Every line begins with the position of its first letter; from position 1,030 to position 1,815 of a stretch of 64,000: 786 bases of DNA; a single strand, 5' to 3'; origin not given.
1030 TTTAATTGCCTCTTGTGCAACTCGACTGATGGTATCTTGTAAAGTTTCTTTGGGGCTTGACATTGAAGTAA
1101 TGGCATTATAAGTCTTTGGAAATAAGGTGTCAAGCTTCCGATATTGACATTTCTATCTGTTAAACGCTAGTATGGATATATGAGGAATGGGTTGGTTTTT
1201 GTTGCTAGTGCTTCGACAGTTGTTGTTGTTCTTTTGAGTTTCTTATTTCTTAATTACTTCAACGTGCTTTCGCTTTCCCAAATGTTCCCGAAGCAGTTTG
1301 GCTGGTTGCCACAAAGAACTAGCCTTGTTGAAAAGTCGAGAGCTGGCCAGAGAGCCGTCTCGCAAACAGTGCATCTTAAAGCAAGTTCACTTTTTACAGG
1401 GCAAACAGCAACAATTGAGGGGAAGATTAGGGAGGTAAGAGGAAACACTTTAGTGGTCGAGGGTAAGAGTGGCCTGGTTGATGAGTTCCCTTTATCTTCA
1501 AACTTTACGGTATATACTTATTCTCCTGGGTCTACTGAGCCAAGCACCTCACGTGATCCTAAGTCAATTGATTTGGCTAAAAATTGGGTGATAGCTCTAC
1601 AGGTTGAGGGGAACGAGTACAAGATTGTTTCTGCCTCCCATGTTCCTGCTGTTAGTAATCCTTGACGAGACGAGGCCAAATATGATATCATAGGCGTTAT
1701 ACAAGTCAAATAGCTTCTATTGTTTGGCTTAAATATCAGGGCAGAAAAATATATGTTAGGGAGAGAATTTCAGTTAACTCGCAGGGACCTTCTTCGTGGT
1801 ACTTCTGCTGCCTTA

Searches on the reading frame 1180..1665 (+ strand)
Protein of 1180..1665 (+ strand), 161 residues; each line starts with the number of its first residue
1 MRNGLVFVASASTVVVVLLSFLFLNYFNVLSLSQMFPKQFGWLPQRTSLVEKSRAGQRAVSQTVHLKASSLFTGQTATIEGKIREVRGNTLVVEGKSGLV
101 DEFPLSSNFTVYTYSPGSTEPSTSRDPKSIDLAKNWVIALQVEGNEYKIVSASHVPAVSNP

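Call 66: find_encoding_contigs(protein=window:1180-1665:+, flank=10000, max_places=1)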
Protein window:1180-1665:+ (161 aa): 5 contigs read that carry it; 1 place shown.
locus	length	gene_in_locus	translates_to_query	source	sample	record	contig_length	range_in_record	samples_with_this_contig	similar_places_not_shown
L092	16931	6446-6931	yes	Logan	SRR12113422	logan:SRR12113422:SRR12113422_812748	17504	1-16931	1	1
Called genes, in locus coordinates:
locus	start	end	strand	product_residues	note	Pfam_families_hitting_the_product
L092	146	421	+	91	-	-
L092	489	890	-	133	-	-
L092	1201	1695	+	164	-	-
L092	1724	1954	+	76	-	-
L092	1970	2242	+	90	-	-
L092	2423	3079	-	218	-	PF13489:Methyltransf_23, PF02353:CMAS (weak), PF05175:MTS (weak), PF01209:Ubie_methyltran (weak), PF08241:Methyltransf_11, PF08242:Methyltransf_12, PF13649:Methyltransf_25, PF13847:Methyltransf_31, +1 more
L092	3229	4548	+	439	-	PF01336:tRNA_anti-codon, PF00152:tRNA-synt_2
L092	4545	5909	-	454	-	PF01336:tRNA_anti-codon, PF00152:tRNA-synt_2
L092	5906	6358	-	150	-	-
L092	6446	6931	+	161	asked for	-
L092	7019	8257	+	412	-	-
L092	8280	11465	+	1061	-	PF17210:SdrD_B (weak)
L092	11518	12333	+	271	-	PF00696:AA_kinase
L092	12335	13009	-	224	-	PF00293:NUDIX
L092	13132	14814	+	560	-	PF01255:Prenyltransf, PF00348:polyprenyl_synt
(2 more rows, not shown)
